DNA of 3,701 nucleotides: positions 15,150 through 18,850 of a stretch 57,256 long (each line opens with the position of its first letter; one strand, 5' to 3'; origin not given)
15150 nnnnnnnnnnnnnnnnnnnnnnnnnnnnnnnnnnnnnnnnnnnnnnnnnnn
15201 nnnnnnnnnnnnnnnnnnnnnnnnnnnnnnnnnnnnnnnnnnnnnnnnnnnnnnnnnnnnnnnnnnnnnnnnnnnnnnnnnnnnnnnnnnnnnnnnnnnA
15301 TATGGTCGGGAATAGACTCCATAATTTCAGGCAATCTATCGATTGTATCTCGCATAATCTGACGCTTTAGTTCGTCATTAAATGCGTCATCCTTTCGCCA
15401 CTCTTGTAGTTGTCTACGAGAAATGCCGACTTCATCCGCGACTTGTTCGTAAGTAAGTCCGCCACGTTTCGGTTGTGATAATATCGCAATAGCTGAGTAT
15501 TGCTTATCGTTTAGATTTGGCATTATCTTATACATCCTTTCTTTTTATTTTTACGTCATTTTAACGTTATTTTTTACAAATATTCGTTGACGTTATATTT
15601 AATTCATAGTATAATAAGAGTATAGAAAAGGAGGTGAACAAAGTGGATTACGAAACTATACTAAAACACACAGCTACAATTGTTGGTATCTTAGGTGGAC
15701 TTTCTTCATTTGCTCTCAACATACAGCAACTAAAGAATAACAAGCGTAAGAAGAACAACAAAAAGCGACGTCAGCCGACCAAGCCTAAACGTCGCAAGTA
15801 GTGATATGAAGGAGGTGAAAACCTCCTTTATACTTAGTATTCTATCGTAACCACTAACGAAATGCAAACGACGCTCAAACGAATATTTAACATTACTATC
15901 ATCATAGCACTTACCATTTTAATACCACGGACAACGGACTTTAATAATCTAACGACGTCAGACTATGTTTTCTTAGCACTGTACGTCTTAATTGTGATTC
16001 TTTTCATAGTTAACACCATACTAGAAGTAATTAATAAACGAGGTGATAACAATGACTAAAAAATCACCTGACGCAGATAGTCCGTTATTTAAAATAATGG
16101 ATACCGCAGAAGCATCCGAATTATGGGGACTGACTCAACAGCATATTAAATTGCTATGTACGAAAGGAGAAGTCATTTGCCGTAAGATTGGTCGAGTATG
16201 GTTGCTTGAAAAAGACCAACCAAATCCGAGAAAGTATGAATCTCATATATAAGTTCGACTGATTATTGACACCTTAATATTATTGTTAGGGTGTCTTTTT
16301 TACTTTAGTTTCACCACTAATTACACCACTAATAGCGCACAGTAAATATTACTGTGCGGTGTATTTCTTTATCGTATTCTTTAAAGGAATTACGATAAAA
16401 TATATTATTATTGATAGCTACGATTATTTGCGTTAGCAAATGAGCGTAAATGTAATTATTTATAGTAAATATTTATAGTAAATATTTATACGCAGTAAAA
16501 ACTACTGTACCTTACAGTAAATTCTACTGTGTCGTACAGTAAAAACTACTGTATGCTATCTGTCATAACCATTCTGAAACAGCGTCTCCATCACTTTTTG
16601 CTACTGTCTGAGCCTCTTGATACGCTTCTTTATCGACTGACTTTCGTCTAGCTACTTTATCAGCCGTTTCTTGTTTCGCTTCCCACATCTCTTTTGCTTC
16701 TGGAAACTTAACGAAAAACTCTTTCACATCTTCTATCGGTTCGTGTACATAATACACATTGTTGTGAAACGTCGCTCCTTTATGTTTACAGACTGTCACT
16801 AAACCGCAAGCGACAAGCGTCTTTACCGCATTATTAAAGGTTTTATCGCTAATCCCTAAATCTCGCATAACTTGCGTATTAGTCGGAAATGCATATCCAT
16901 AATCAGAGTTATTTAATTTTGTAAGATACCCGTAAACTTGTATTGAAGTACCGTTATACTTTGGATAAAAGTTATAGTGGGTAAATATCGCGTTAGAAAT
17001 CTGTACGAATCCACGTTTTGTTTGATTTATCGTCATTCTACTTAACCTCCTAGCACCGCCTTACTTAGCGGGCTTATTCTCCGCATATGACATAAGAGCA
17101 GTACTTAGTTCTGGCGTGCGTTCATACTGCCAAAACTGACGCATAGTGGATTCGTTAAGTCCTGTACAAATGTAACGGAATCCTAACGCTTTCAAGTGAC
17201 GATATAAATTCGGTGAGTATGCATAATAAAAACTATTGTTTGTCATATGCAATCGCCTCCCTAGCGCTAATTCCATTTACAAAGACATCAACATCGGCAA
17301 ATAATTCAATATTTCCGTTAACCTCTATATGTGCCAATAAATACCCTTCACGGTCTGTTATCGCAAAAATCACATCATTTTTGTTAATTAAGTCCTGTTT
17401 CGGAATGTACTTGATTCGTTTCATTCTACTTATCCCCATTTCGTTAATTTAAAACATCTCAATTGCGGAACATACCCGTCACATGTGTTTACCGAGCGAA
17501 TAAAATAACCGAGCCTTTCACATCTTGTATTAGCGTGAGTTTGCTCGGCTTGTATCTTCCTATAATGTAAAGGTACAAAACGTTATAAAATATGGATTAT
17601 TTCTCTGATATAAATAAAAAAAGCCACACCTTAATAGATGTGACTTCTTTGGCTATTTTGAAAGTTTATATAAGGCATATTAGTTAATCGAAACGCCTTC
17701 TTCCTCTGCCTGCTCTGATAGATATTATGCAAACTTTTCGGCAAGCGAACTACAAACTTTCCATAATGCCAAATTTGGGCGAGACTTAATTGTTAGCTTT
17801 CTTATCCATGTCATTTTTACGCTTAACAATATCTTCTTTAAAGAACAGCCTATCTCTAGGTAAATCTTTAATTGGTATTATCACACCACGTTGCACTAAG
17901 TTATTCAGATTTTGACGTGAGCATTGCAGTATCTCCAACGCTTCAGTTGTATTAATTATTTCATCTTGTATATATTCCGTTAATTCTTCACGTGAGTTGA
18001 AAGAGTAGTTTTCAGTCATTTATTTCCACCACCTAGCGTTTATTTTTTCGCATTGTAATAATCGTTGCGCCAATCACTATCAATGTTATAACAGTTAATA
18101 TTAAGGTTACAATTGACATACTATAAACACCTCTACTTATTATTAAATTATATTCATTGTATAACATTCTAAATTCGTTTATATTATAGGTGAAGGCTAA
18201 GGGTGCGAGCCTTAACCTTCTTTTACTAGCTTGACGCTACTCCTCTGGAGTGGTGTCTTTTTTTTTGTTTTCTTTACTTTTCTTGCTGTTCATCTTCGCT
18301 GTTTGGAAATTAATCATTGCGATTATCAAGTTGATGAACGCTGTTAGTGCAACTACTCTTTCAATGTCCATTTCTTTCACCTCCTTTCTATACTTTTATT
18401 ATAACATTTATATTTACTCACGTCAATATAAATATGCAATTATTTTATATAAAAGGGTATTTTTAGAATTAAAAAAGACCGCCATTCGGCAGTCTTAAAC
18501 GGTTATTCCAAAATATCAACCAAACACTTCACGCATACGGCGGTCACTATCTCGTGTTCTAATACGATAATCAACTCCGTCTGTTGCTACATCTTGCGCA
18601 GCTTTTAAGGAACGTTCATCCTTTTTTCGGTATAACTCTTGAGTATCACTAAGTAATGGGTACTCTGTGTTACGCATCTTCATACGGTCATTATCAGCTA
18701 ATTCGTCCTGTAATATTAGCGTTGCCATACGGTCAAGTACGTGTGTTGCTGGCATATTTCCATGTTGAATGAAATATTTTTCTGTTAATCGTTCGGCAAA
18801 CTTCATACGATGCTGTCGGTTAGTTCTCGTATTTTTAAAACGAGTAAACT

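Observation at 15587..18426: Two paralogous three-gene cassettes in inverted orientation bracket the iteron array and initiator-like genes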

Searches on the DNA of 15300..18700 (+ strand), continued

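Call 55: search_with_rna_model(model_id=R1, sources=[window, L001, L002, L003, L029, L030, L031, L032, L033, L034, L035, L037, L038, L039, L041, L042, L007, L009, L011, L019, L022, L026, L028], max_evalue=1, show_alignments=4)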
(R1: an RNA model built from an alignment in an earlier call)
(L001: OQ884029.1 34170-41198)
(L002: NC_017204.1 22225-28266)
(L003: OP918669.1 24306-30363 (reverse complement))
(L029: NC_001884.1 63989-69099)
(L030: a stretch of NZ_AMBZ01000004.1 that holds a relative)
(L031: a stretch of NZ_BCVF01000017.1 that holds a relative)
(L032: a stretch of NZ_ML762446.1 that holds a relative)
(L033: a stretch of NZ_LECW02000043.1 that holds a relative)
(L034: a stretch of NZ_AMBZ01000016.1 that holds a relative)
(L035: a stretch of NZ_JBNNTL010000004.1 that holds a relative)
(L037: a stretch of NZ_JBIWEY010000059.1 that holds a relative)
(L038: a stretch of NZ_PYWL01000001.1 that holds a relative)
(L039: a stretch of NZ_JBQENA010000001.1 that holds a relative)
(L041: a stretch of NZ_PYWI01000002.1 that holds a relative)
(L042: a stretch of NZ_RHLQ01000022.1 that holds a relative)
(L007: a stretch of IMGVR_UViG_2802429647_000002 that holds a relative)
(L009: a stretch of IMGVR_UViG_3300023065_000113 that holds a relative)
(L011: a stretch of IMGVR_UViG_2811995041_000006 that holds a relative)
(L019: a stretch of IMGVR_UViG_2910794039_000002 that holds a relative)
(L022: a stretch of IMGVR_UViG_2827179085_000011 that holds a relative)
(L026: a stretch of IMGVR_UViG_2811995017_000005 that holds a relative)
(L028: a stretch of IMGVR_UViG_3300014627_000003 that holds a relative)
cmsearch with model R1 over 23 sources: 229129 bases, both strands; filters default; matches with E-value up to 1: 22.
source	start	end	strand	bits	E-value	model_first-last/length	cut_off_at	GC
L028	3793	3872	-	93.5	1.1e-20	1-80/80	no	0.5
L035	4908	4987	-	90.2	7.6e-20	1-80/80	no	0.49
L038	6908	6987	-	89.8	9.3e-20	1-80/80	no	0.52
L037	7843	7923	-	86.1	7.8e-19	1-80/80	no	0.48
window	15752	15831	-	82.2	7.3e-18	1-80/80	no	0.45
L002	3142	3220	-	37.2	1.2e-06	1-80/80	no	0.47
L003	2817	2895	+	31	4.1e-05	1-80/80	no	0.52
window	18190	18270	+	25.6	0.00094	1-80/80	no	0.44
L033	7818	7892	-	23.6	0.0028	1-80/80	no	0.57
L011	770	844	-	23.6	0.0028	1-80/80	no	0.57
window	15806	15843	+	22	0.0071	1-80/80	no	0.34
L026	1824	1900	-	20.5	0.017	1-80/80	no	0.62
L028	3847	3937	+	19.9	0.024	1-80/80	no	0.32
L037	7898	7992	+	19.1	0.039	1-80/80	no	0.36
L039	5024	5080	-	18.5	0.053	1-80/80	no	0.56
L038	6962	7058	+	18.5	0.054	1-80/80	no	0.39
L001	4184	4269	+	18.2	0.064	1-80/80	no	0.41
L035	4962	5058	+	16.5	0.17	1-80/80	no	0.38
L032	274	367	+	16.1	0.22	1-80/80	no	0.37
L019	720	813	+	16.1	0.22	1-80/80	no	0.37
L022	6736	6800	-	15.8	0.25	1-80/80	no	0.48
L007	1450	1515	+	15.3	0.35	1-80/80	no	0.38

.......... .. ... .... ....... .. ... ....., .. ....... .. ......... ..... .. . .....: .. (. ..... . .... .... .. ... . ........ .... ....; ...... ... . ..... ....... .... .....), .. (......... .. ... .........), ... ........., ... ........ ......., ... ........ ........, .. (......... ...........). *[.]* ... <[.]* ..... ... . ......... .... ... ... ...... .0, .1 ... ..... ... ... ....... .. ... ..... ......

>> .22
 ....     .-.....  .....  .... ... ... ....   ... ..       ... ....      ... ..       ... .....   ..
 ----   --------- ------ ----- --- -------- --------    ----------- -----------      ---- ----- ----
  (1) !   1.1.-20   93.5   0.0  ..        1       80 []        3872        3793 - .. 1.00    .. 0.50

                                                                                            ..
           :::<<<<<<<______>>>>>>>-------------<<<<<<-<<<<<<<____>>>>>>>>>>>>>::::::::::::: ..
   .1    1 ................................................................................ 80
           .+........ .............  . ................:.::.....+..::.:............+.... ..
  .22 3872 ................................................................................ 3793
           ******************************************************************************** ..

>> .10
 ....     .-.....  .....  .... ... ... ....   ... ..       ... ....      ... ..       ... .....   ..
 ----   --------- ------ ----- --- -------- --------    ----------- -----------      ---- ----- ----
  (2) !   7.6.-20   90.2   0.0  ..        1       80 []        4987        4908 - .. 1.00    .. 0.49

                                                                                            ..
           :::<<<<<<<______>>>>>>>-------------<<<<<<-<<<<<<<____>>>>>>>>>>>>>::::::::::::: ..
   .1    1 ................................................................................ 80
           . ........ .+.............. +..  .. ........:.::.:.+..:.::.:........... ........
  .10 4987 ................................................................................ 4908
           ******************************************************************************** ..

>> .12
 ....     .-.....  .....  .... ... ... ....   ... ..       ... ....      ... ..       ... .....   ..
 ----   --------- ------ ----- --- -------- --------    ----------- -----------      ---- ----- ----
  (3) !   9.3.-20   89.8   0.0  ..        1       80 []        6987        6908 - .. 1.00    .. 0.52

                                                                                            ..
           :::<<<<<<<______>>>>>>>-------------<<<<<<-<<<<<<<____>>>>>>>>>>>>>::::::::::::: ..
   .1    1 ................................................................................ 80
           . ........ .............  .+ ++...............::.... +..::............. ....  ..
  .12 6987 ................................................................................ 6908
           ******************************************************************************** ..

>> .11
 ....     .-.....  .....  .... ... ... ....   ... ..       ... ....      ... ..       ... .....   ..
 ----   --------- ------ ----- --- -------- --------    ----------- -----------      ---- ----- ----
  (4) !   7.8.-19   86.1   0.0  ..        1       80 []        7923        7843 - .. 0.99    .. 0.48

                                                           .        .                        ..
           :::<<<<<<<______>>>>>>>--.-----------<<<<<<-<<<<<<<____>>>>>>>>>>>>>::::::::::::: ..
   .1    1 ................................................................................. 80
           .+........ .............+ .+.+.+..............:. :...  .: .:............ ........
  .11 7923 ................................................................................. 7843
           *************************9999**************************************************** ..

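Call 56: search_with_rna_model(model_id=R1, source=window, max_evalue=10, show_alignments=3)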
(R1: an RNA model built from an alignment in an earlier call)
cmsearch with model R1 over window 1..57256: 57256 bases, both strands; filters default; matches with E-value up to 10: 5.
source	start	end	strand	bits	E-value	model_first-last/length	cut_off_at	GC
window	15752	15831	-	82.2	1.8e-18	1-80/80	no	0.45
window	18190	18270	+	25.6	0.00023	1-80/80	no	0.44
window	15806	15843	+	22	0.0018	1-80/80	no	0.34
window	47340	47393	+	13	0.31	1-80/80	no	0.43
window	17608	17702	-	8.7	3.7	1-80/80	no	0.28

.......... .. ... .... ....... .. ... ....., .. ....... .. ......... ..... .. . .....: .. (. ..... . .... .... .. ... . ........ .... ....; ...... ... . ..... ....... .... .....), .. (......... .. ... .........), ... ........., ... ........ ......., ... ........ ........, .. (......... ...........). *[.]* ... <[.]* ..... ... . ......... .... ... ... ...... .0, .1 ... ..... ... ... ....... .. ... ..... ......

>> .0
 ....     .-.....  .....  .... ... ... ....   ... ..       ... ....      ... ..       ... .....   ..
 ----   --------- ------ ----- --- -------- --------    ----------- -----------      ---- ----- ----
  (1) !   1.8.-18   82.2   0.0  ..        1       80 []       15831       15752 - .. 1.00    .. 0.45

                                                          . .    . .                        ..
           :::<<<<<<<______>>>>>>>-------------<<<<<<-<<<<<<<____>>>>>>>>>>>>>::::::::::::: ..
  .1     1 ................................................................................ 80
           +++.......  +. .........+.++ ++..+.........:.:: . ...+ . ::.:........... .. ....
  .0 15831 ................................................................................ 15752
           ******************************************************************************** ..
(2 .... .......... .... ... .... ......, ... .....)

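Call 83: search_rna_families(source=window, start=15500, end=18500, threshold=evalue, max_evalue=1)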
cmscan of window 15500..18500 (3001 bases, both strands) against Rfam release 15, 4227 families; matches with E-value up to 1: 1.
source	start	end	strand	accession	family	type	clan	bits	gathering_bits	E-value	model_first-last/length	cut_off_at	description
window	16262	16371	+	RF04312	trpB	Cis-reg;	-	26.6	59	0.83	1-107/107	no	trpB ncRNA motif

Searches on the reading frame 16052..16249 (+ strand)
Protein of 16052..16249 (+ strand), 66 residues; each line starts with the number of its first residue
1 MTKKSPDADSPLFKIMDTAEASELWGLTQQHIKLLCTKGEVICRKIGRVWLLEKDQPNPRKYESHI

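Call 9: search_protein_families(library=pfam, max_evalue=1, proteins=[window:16052-16249:+])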
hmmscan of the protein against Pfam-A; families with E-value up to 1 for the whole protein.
window:16052-16249:+ (66 aa): 3 families
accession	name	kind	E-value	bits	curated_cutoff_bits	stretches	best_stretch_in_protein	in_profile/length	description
PF20038.5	HTH_59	-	7.6e-08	32.7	27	1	12-52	4-52/66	Helix-turn-helix domain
PF12728.13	HTH_17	-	0.00029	21.5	27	1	16-55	2-41/51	Helix-turn-helix domain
PF17443.8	pXO2-72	-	0.16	12.7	25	1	14-34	7-27/62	Uncharacterized protein pXO2-72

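Call 10: search_protein_families(library=phrogs, max_evalue=0.1, proteins=[window:16052-16249:+])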
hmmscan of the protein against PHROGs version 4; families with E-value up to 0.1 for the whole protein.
window:16052-16249:+ (66 aa): 4 families
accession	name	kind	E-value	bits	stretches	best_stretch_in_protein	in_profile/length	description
phrog_2655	-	integration and excision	7e-10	39.8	1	9-56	108-159/181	excisionase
phrog_19913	-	unknown function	0.0017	19.8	1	14-55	69-110/134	-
phrog_4691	-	integration and excision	0.004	18.2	1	14-51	17-55/78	excisionase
phrog_1840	-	integration and excision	0.022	16.2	1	19-56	10-48/90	excisionase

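Call 18: search_protein_families(library=ncbifam, max_evalue=1, proteins=[window:16052-16249:+])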
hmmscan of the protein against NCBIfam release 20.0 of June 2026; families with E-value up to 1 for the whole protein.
window:16052-16249:+ (66 aa): 0 families

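Call 73: search_protein_families(library=padloc, max_evalue=0.1, proteins=[window:16052-16249:+])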
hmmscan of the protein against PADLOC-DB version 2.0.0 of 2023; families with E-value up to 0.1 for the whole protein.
window:16052-16249:+ (66 aa): 0 families
